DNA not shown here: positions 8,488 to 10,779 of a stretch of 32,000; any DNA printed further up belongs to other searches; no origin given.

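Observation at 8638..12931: GNAT-ATP-grasp fusion + SET methyltransferase operon facing a GNAT-nitrilase fusion: candidate undescribed N-acetyl-peptide or protein-modification module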

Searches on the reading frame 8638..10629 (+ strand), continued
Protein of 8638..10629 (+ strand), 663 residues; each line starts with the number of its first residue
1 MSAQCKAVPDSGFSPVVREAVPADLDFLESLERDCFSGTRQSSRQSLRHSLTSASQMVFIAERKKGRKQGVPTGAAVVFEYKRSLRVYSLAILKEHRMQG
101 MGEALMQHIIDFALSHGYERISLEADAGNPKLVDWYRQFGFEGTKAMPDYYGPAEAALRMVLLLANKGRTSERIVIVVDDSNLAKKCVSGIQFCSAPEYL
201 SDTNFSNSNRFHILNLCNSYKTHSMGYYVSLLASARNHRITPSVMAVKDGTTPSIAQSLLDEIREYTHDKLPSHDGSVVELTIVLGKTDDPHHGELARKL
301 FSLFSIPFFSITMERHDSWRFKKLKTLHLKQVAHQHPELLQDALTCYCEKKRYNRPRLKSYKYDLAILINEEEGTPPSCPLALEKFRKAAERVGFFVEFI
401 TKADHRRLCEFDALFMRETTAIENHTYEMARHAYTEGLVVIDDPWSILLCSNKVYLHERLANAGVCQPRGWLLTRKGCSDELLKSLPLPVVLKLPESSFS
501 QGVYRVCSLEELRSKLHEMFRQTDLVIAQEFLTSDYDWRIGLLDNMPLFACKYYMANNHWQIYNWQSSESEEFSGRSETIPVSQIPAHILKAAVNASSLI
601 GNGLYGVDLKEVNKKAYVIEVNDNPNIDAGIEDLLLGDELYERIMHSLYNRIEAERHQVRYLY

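Call 55: fold_search(model_id=the predicted structure, library=pdb)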
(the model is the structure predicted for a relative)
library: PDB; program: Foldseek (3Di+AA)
matches with E <= 10: 1817; with E <= 0.001: 1094
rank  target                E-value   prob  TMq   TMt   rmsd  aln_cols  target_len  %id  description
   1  5zct_C                9.5e-14  1.00  0.30  0.58   6.3       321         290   20  The crystal structure of the poly-alpha-L-glutamate peptides synthetase RimK at 2.05 angstrom resolution. (released 2018-07-25)
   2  5zct_A                2.4e-13  1.00  0.30  0.59   6.4       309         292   20  The crystal structure of the poly-alpha-L-glutamate peptides synthetase RimK at 2.05 angstrom resolution. (released 2018-07-25)
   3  3vpb_B                6.7e-13  1.00  0.29  0.58   6.8       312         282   16  ArgX from Sulfolobus tokodaii complexed with LysW/Glu/ADP/Mg/Zn/Sulfate (released 2013-02-27)
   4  3vpb_A                1.3e-12  1.00  0.29  0.58   6.7       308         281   16  ArgX from Sulfolobus tokodaii complexed with LysW/Glu/ADP/Mg/Zn/Sulfate (released 2013-02-27)
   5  3vpd_A                2.6e-12  1.00  0.29  0.60   6.3       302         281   22  LysX from Thermus thermophilus complexed with AMP-PNP (released 2013-02-27)
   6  3vpc_C                2.7e-12  1.00  0.29  0.59   6.4       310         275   16  ArgX from Sulfolobus tokodaii complexed with ADP (released 2013-02-27)
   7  5zk6                  3.2e-12  1.00  0.29  0.56   6.7       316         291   19  Crystal structure of RimK complexed with RpsF (released 2019-03-27)
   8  4iwx                  4.7e-12  1.00  0.29  0.56   6.8       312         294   20  Rimk structure at 2.85A (released 2013-05-08)
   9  3vpd_B                6.5e-12  1.00  0.29  0.61   5.7       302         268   20  LysX from Thermus thermophilus complexed with AMP-PNP (released 2013-02-27)
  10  3r23_B                8.5e-12  1.00  0.28  0.52   7.6       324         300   16  Crystal Structure of D-alanine--D-Alanine Ligase from Bacillus anthracis (released 2011-03-30)
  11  7qys_E                1.1e-11  1.00  0.30  0.58   6.2       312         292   17  Crystal structure of RimK from Pseudomonas syringae DC3000 (released 2022-10-05)
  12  3r5x_D                1.2e-11  1.00  0.29  0.56   7.6       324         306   16  Crystal Structure of D-alanine--D-Alanine Ligase from Bacillus anthracis complexed with ATP (released 2011-04-06)
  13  7qys_L                1.3e-11  1.00  0.30  0.57   6.8       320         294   16  Crystal structure of RimK from Pseudomonas syringae DC3000 (released 2022-10-05)
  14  7qys_A                1.6e-11  1.00  0.29  0.57   6.4       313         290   16  Crystal structure of RimK from Pseudomonas syringae DC3000 (released 2022-10-05)
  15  3r5x_A                1.7e-11  1.00  0.29  0.56   8.0       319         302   17  Crystal Structure of D-alanine--D-Alanine Ligase from Bacillus anthracis complexed with ATP (released 2011-04-06)
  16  7qys_D                1.8e-11  1.00  0.30  0.59   6.1       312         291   17  Crystal structure of RimK from Pseudomonas syringae DC3000 (released 2022-10-05)
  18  7qys_H                2.1e-11  1.00  0.29  0.57   6.5       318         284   16  Crystal structure of RimK from Pseudomonas syringae DC3000 (released 2022-10-05)
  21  7qys_C                3.0e-11  1.00  0.29  0.57   6.3       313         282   17  Crystal structure of RimK from Pseudomonas syringae DC3000 (released 2022-10-05)
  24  7qys_K                4.6e-11  1.00  0.29  0.59   6.0       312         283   17  Crystal structure of RimK from Pseudomonas syringae DC3000 (released 2022-10-05)
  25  7qys_J                4.6e-11  1.00  0.29  0.57   6.5       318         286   16  Crystal structure of RimK from Pseudomonas syringae DC3000 (released 2022-10-05)
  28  7qys_B                5.4e-11  1.00  0.29  0.59   5.9       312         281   17  Crystal structure of RimK from Pseudomonas syringae DC3000 (released 2022-10-05)
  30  7qys_F                6.7e-11  1.00  0.29  0.57   6.5       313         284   18  Crystal structure of RimK from Pseudomonas syringae DC3000 (released 2022-10-05)
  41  5isv_A                1.6e-10  1.00  0.21  0.87   2.1       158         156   20  Crystal structure of the ribosomal-protein-S18-alanine N-acetyltransferase from Escherichia coli (released 2016-04-13)
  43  9mto_B                1.7e-10  1.00  0.20  0.86   2.4       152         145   16  Crystal structure of acetyltransferase CBU0801 from Coxiella burnetii (released 2025-01-22)
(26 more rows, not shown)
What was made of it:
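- On RimK family alpha-L-glutamate ligase (TIGR00768): Foldseek matches 5zct at 9.5e-14 and also 7qys and 4iwx (call 55).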

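Call 70: search_protein_families(library=pfam, proteins=[L009:9110-10348:+, L046:6093-6905:+, L079:3363-4265:-, L168:9650-10354:+, L081:8778-10136:+], max_evalue=0.0001)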
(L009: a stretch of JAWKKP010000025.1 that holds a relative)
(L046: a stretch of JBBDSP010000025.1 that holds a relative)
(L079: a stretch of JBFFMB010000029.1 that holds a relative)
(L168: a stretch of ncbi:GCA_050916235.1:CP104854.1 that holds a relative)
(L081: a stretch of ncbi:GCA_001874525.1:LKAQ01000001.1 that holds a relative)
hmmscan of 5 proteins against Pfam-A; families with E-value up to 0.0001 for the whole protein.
L009:9110-10348:+ (412 aa): 2 families
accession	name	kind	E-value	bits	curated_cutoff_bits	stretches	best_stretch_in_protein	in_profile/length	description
PF04055.27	Radical_SAM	-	2.7e-15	57.4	29.5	1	80-195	3-118/166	Radical SAM superfamily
PF13353.11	Fer4_12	-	3.8e-10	40.6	22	1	71-171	3-100/137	4Fe-4S single cluster domain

L046:6093-6905:+ (270 aa): 1 family
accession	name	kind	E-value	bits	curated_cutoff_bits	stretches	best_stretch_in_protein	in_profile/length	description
PF00459.30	Inositol_P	-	2.4e-71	240.9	27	1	7-261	5-268/271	Inositol monophosphatase family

L079:3363-4265:- (300 aa): 1 family
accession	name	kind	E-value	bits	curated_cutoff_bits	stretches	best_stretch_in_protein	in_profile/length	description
PF00849.27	PseudoU_synth_2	-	1.1e-29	104.1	26.8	1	95-234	1-150/152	RNA pseudouridylate synthase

L168:9650-10354:+ (234 aa): 4 families
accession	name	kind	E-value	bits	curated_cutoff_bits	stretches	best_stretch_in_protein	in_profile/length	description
PF13561.12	adh_short_C2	-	1e-38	133.7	27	1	12-230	5-234/236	Enoyl-(Acyl carrier protein) reductase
PF00106.31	adh_short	-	6.9e-38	130.5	26.6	1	5-182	2-190/195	short chain dehydrogenase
PF01370.27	Epimerase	-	4.3e-06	26.7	20.9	1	6-119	1-121/240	NAD dependent epimerase/dehydratase family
PF08659.16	KR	-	1.2e-05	25.8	22.6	0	6-137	3-144/180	KR domain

L081:8778-10136:+ (452 aa): 6 families
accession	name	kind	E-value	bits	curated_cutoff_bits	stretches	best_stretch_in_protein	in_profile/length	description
PF07992.20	Pyr_redox_2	-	4.2e-52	177.8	26.1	1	6-322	1-291/291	Pyridine nucleotide-disulphide oxidoreductase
PF02852.28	Pyr_redox_dim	-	1.4e-17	64.3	25.3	1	343-444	2-103/110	Pyridine nucleotide-disulphide oxidoreductase, dimerisation domain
PF00070.33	Pyr_redox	-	6.3e-17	62.3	22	1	170-243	2-77/82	Pyridine nucleotide-disulphide oxidoreductase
PF13738.12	Pyr_redox_3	-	5.1e-10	39.5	30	1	128-255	121-259/305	Pyridine nucleotide-disulphide oxidoreductase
PF01494.25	FAD_binding_3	-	7.8e-07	29.1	22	1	6-48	2-43/349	FAD binding domain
PF01266.30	DAO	-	3.3e-05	24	27.9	0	7-40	1-35/353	FAD dependent oxidoreductase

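Call 71: search_protein_families(library=padloc, proteins=[window:8638-10629:+], max_evalue=0.001)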
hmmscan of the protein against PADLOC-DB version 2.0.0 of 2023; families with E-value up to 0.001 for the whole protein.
window:8638-10629:+ (663 aa): 0 families
